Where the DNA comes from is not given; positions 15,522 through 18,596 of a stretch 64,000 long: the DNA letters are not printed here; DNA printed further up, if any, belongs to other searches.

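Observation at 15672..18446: A complete NlpC/P60 cell-wall peptidase domain is inserted inside PheT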

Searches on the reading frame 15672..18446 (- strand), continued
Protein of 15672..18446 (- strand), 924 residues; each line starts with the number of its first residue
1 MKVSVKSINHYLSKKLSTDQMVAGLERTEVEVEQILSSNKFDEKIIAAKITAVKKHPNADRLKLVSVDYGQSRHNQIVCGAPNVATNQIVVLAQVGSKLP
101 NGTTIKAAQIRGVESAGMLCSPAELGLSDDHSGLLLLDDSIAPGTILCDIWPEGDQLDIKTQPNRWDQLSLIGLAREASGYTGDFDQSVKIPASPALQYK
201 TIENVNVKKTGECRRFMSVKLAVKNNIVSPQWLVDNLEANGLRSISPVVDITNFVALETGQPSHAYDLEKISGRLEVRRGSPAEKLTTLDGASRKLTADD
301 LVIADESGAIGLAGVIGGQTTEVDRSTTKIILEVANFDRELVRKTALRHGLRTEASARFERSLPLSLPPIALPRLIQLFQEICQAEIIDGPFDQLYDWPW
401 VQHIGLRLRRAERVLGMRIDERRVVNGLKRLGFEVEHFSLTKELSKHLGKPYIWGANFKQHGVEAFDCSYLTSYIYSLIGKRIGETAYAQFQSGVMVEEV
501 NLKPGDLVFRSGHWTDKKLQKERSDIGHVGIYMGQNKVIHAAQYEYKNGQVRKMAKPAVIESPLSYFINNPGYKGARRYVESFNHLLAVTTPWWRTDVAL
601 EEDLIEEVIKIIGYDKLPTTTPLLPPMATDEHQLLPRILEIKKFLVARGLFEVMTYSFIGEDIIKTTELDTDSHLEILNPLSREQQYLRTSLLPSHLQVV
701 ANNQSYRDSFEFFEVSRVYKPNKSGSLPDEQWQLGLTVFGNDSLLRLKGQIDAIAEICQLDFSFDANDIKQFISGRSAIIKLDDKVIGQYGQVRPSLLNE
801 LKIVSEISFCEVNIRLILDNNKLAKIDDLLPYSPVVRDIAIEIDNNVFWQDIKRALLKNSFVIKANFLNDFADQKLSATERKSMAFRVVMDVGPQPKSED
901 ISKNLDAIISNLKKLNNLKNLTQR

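Call 5: find_homologous_proteins(query=window:15672-18446:-, max_evalue=1e-10)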
Query window:15672-18446:- (924 aa): 7988 proteins with E <= 1e-10 among 8000 candidates; the best 120 are listed.
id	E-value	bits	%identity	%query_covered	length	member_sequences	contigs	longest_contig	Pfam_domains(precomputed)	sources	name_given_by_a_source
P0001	0.0e+0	2071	99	100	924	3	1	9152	PF03483.23,PF03147.20,PF00877.26,PF03484.22,PF17759.7,PF01588.27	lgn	-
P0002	0.0e+0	1821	86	100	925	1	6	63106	PF03483.23,PF03147.20,PF00877.26,PF03484.22,PF17759.7,PF01588.27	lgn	-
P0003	0.0e+0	1526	72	100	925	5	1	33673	PF03483.23,PF03147.20,PF00877.26,PF03484.22,PF17759.7,PF01588.27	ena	-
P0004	0.0e+0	1376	65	100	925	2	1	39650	PF03483.23,PF03147.20,PF00877.26,PF03484.22,PF17759.7,PF01588.27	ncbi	-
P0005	0.0e+0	1318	65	100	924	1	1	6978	PF03483.23,PF00877.26,PF03484.22,PF17759.7,PF01588.27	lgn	-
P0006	0.0e+0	1101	53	99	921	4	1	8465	PF03483.23,PF03147.20,PF05708.19,PF00877.26,PF03484.22,PF17759.7,PF01588.27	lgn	-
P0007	0.0e+0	1098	53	99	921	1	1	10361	PF03483.23,PF03147.20,PF00877.26,PF03484.22,PF17759.7,PF01588.27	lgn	-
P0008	0.0e+0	1076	54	98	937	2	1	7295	PF03483.23,PF05708.19,PF00877.26,PF03484.22,PF17759.7,PF01588.27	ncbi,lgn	-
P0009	0.0e+0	1071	53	99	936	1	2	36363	PF03483.23,PF05708.19,PF00877.26,PF03484.22,PF17759.7,PF01588.27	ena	-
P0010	0.0e+0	1068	53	100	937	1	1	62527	PF03483.23,PF03147.20,PF05708.19,PF00877.26,PF03484.22,PF17759.7,PF01588.27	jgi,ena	-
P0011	0.0e+0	1066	53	100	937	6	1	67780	PF03483.23,PF05708.19,PF00877.26,PF03484.22,PF17759.7,PF01588.27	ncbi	-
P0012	0.0e+0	1062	52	98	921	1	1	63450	PF03483.23,PF03147.20,PF05708.19,PF00877.26,PF03484.22,PF17759.7,PF01588.27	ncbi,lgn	-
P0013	0.0e+0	1056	53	98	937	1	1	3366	PF03483.23,PF00877.26,PF03484.22,PF17759.7,PF01588.27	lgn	-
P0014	0.0e+0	1053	53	98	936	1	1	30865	PF03483.23,PF05708.19,PF00877.26,PF03484.22,PF17759.7,PF01588.27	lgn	-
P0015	0.0e+0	1050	52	100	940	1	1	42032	PF03483.23,PF00877.26,PF03484.22,PF17759.7,PF01588.27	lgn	-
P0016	0.0e+0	1048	53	98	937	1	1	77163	PF03483.23,PF05708.19,PF00877.26,PF03484.22,PF17759.7,PF01588.27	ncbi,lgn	-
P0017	0.0e+0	1043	52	99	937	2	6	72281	PF03483.23,PF03147.20,PF05708.19,PF00877.26,PF03484.22,PF17759.7,PF01588.27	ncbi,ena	-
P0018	0.0e+0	1029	53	98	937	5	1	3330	PF03483.23,PF03147.20,PF00877.26,PF03484.22,PF17759.7,PF01588.27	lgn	-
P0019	0.0e+0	1027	51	99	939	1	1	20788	PF03483.23,PF03147.20,PF00877.26,PF03484.22,PF17759.7,PF01588.27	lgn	-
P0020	0.0e+0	1021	51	100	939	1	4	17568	PF03483.23,PF00877.26,PF03484.22,PF17759.7,PF01588.27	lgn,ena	-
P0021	6.9e-296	1002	51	99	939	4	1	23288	PF03483.23,PF05708.19,PF00877.26,PF03484.22,PF17759.7,PF01588.27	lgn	-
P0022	7.3e-296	1002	50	100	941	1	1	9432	PF03483.23,PF00877.26,PF03484.22,PF17759.7,PF01588.27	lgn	-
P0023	1.1e-295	1002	51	99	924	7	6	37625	PF03483.23,PF00877.26,PF03484.22,PF17759.7,PF01588.27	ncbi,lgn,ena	-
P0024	1.3e-293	995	50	100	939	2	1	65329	PF03483.23,PF00877.26,PF03484.22,PF17759.7,PF01588.27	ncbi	-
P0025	2.1e-292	991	50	99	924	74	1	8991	PF03483.23,PF00877.26,PF03484.22,PF17759.7,PF01588.27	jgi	jgi:phenylalanyl-tRNA synthetase beta subunit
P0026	6.6e-291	986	50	100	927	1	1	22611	PF03483.23,PF05708.19,PF00877.26,PF03484.22,PF17759.7,PF01588.27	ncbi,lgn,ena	-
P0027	1.0e-289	982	51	100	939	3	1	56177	PF03483.23,PF03147.20,PF00877.26,PF03484.22,PF17759.7,PF01588.27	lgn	-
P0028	1.1e-289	982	49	99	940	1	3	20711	PF03483.23,PF05708.19,PF00877.26,PF03484.22,PF17759.7,PF01588.27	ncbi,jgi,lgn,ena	-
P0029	1.3e-289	982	49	100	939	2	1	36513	PF03483.23,PF03147.20,PF00877.26,PF03484.22,PF17759.7,PF01588.27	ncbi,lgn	-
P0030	1.6e-288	978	50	99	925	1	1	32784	PF03483.23,PF00877.26,PF03484.22,PF17759.7,PF01588.27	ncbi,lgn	-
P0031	3.2e-287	974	50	99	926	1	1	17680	PF03483.23,PF00877.26,PF03484.22,PF17759.7,PF01588.27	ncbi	-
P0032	3.3e-286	970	48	98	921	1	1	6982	PF03483.23,PF00877.26,PF03484.22,PF17759.7,PF01588.27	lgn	-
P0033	4.4e-286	970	49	99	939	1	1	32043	PF03483.23,PF00877.26,PF03484.22,PF17759.7,PF01588.27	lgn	-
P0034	3.9e-285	967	50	100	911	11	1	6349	PF03483.23,PF00877.26,PF03484.22,PF17759.7,PF01588.27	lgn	-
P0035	5.4e-285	966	48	99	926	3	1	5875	PF03483.23,PF03147.20,PF00877.26,PF03484.22,PF17759.7,PF01588.27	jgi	jgi:phenylalanyl-tRNA synthetase beta subunit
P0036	1.8e-284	965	49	98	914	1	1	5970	PF03483.23,PF00877.26,PF03484.22,PF17759.7,PF01588.27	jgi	jgi:phenylalanyl-tRNA synthetase beta subunit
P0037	4.8e-284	963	48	99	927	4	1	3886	PF03483.23,PF00877.26,PF03484.22,PF17759.7,PF01588.27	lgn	-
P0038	1.1e-283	962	49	100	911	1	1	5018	PF03483.23,PF00877.26,PF03484.22,PF17759.7,PF01588.27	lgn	-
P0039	2.0e-283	961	49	100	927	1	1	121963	PF03483.23,PF05708.19,PF00877.26,PF03484.22,PF17759.7,PF01588.27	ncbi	-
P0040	1.0e-281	955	49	99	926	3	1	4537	PF03483.23,PF03147.20,PF00877.26,PF03484.22,PF17759.7,PF18262.8,PF01588.27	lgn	-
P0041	2.6e-281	954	50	100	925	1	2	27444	PF03483.23,PF03147.20,PF00877.26,PF03484.22,PF17759.7,PF01588.27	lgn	-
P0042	2.9e-281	954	48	99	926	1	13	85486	PF03483.23,PF03147.20,PF00877.26,PF03484.22,PF17759.7,PF01588.27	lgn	-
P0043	2.9e-281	954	48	100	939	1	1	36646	PF03483.23,PF00877.26,PF03484.22,PF17759.7,PF01588.27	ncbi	-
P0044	3.8e-281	954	47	100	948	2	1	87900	PF03483.23,PF03147.20,PF00877.26,PF03484.22,PF17759.7,PF01588.27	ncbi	-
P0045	4.6e-280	950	49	99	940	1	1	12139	PF03483.23,PF00877.26,PF03484.22,PF17759.7,PF01588.27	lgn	-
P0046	6.6e-280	949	48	100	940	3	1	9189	PF03483.23,PF03147.20,PF05708.19,PF00877.26,PF03484.22,PF17759.7,PF01588.27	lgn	-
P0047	1.0e-279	949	48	100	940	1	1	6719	PF03483.23,PF03147.20,PF00877.26,PF03484.22,PF17759.7,PF01588.27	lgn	-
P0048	1.3e-279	949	48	99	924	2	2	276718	PF03483.23,PF00877.26,PF03484.22,PF17759.7,PF01588.27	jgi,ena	-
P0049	5.9e-279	946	49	100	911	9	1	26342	PF03483.23,PF00877.26,PF03484.22,PF17759.7,PF01588.27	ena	-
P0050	1.1e-277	942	48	100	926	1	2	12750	PF03483.23,PF00877.26,PF03484.22,PF17759.7,PF01588.27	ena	-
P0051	1.2e-277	942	47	99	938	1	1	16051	PF03483.23,PF03147.20,PF00877.26,PF03484.22,PF17759.7,PF01588.27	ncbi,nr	ncbi:MAG: phenylalanine--tRNA ligase subunit beta [bacterium]|nr:phenylalanine--tRNA ligase subunit 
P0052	2.5e-277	941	47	100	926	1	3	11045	PF03483.23,PF03147.20,PF00877.26,PF03484.22,PF17759.7,PF01588.27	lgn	-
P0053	9.1e-276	936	48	98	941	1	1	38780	PF03483.23,PF00877.26,PF03484.22,PF17759.7,PF01588.27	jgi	jgi:phenylalanyl-tRNA synthetase beta subunit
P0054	2.4e-275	934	47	99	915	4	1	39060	PF03483.23,PF03147.20,PF00877.26,PF03484.22,PF17759.7,PF01588.27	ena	-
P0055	1.2e-272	926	48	99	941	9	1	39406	PF03483.23,PF00877.26,PF03484.22,PF17759.7,PF01588.27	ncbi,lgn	-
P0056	1.1e-271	922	46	100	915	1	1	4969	PF03483.23,PF03147.20,PF00877.26,PF03484.22,PF17759.7,PF01588.27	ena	-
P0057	2.2e-270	918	47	99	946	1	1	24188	PF03483.23,PF00877.26,PF03484.22,PF17759.7,PF01588.27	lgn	-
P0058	3.1e-269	914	47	100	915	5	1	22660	PF03483.23,PF03147.20,PF00877.26,PF03484.22,PF17759.7,PF01588.27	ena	-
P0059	4.2e-268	910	47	99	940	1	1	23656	PF03483.23,PF00877.26,PF03484.22,PF17759.7,PF01588.27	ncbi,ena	-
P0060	2.3e-267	908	47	99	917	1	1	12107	PF03483.23,PF03147.20,PF00877.26,PF03484.22,PF17759.7,PF01588.27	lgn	-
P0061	2.1e-266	905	48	100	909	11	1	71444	PF03483.23,PF05708.19,PF00877.26,PF03484.22,PF17759.7,PF01588.27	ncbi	-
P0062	3.4e-266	904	47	99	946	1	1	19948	PF03483.23,PF00877.26,PF03484.22,PF17759.7,PF01588.27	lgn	-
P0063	1.4e-265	902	48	99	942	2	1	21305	PF03483.23,PF00877.26,PF03484.22,PF17759.7,PF01588.27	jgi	jgi:phenylalanyl-tRNA synthetase beta subunit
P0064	9.5e-264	896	48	99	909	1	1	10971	PF03483.23,PF00877.26,PF03484.22,PF17759.7,PF01588.27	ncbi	-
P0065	1.8e-263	895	47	99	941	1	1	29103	PF03483.23,PF00877.26,PF03484.22,PF17759.7,PF01588.27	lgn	-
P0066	4.1e-263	894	47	99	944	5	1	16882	PF03483.23,PF03147.20,PF00877.26,PF03484.22,PF17759.7,PF01588.27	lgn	-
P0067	2.8e-262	891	47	99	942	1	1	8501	PF03483.23,PF00877.26,PF03484.22,PF17759.7,PF01588.27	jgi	jgi:phenylalanyl-tRNA synthetase beta subunit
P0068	4.1e-262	891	47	98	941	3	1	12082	PF03483.23,PF00877.26,PF03484.22,PF17759.7,PF01588.27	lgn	-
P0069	6.4e-260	883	47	100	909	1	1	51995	PF03483.23,PF00877.26,PF03484.22,PF17759.7,PF01588.27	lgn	-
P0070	1.8e-258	879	47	98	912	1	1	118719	PF03483.23,PF00877.26,PF03484.22,PF17759.7,PF01588.27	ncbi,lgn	-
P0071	2.6e-258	878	48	100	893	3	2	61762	PF03483.23,PF00877.26,PF03484.22,PF17759.7,PF01588.27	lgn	-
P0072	5.9e-257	874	47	99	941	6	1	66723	PF03483.23,PF03147.20,PF00877.26,PF03484.22,PF17759.7,PF01588.27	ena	-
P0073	8.1e-257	873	46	98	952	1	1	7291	PF03483.23,PF00877.26,PF03484.22,PF17759.7,PF01588.27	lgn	-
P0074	1.0e-255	869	46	100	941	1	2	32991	PF03483.23,PF00877.26,PF03484.22,PF17759.7,PF01588.27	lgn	-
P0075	1.1e-255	869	48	98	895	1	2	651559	PF03483.23,PF00877.26,PF03484.22,PF17759.7,PF01588.27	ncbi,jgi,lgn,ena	jgi:phenylalanyl-tRNA synthetase beta subunit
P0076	1.9e-255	869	47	99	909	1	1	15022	PF03483.23,PF00877.26,PF03484.22,PF17759.7,PF01588.27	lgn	-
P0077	2.4e-255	868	47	100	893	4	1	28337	PF03483.23,PF00877.26,PF03484.22,PF17759.7,PF01588.27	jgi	-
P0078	2.8e-255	868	46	99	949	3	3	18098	PF03483.23,PF00877.26,PF03484.22,PF17759.7,PF01588.27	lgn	-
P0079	8.7e-255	866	45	100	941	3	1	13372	PF03483.23,PF00877.26,PF03484.22,PF17759.7,PF01588.27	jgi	-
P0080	7.6e-254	863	48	98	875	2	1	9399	PF03483.23,PF00877.26,PF03484.22,PF17759.7,PF01588.27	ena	-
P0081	2.3e-253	862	47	100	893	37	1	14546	PF03483.23,PF00877.26,PF03484.22,PF17759.7,PF01588.27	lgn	-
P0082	3.2e-253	861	45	100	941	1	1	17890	PF03483.23,PF00877.26,PF03484.22,PF17759.7,PF01588.27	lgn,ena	-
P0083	3.9e-253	861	48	100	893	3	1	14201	PF03483.23,PF00877.26,PF03484.22,PF17759.7,PF01588.27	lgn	-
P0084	4.7e-253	861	47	100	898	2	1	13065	PF03483.23,PF00877.26,PF03484.22,PF17759.7,PF01588.27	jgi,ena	jgi:phenylalanyl-tRNA synthetase beta subunit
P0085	5.9e-253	860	46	100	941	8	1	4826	PF03483.23,PF00877.26,PF03484.22,PF17759.7,PF01588.27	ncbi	-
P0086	9.2e-252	856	45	99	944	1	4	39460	PF03483.23,PF05708.19,PF00877.26,PF03484.22,PF17759.7,PF01588.27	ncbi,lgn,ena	-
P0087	2.1e-249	849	46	99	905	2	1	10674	PF03483.23,PF03147.20,PF00877.26,PF03484.22,PF17759.7,PF01588.27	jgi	-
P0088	2.7e-249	848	47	99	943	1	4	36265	PF03483.23,PF03147.20,PF00877.26,PF03484.22,PF17759.7,PF01588.27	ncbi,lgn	-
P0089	1.4e-248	846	46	99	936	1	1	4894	PF03483.23,PF03147.20,PF00877.26,PF03484.22,PF17759.7,PF18262.8,PF01588.27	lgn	-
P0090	2.6e-248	845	47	100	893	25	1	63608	PF03483.23,PF00877.26,PF03484.22,PF17759.7,PF01588.27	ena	-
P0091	2.9e-248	845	45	100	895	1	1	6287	PF03483.23,PF00877.26,PF03484.22,PF17759.7,PF01588.27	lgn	-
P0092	2.8e-247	842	47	100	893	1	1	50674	PF03483.23,PF00877.26,PF03484.22,PF17759.7,PF01588.27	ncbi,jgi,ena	ncbi:MAG: phenylalanine--tRNA ligase beta subunit-related protein [Candidatus Saccharibacteria bacte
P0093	1.3e-246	839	45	98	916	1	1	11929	PF03483.23,PF03147.20,PF00877.26,PF03484.22,PF17759.7,PF01588.27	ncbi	-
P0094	3.4e-246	838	46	99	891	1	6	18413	PF03483.23,PF00877.26,PF03484.22,PF17759.7,PF01588.27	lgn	-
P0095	1.7e-245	836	46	100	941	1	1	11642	PF03483.23,PF00877.26,PF03484.22,PF17759.7,PF01588.27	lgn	-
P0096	1.7e-244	832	47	100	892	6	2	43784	PF03483.23,PF00877.26,PF03484.22,PF17759.7,PF01588.27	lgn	-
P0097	5.9e-244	831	45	100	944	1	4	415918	PF03483.23,PF00877.26,PF03484.22,PF17759.7,PF01588.27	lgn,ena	-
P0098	1.3e-242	826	45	99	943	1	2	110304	PF03483.23,PF00877.26,PF03484.22,PF17759.7,PF01588.27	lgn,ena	-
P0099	1.8e-241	822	44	99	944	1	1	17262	PF03483.23,PF00877.26,PF03484.22,PF17759.7,PF01588.27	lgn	-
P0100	3.1e-239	815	44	99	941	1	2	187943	PF03483.23,PF00877.26,PF03484.22,PF17759.7,PF01588.27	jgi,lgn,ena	-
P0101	4.1e-238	811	46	99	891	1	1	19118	PF03483.23,PF00877.26,PF03484.22,PF17759.7,PF01588.27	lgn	-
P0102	2.6e-234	799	43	99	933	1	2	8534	PF03483.23,PF00877.26,PF03484.22,PF17759.7,PF01588.27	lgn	-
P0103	5.9e-232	791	44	96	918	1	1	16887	PF03483.23,PF03147.20,PF00877.26,PF03484.22,PF17759.7,PF01588.27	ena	-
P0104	2.6e-231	789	46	90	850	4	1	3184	PF03483.23,PF00877.26,PF03484.22,PF17759.7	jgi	jgi:phenylalanyl-tRNA synthetase beta subunit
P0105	1.1e-230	787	44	100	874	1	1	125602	PF03483.23,PF03484.22,PF17759.7,PF01588.27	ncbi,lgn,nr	ncbi:phenylalanine--tRNA ligase subunit beta [Candidatus Saccharibacteria bacterium]|nr:phenylalanin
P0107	2.1e-228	779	56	68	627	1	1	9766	PF03483.23,PF00877.26,PF03484.22,PF01588.27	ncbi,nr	ncbi:C40 family peptidase, partial [Candidatus Saccharibacteria bacterium]|nr:C40 family peptidase [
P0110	2.5e-224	766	45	98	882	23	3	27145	PF03483.23,PF03484.22,PF17759.7,PF01588.27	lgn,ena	-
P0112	1.1e-223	763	46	98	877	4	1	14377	PF03483.23,PF00877.26,PF03484.22,PF17759.7,PF01588.27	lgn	-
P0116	5.3e-221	755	45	98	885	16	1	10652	PF03483.23,PF00877.26,PF03484.22,PF17759.7,PF01588.27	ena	-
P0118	1.5e-219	750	40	96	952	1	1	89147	PF03483.23,PF03147.20,PF00877.26,PF03484.22,PF17759.7,PF18262.8,PF01588.27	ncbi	-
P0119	1.7e-219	750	41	99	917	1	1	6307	PF03483.23,PF03147.20,PF00877.26,PF03484.22,PF17759.7,PF01588.27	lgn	-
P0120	2.5e-219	749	42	96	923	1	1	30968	PF03483.23,PF03147.20,PF00877.26,PF03484.22,PF17759.7,PF01588.27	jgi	jgi:phenylalanyl-tRNA synthetase beta subunit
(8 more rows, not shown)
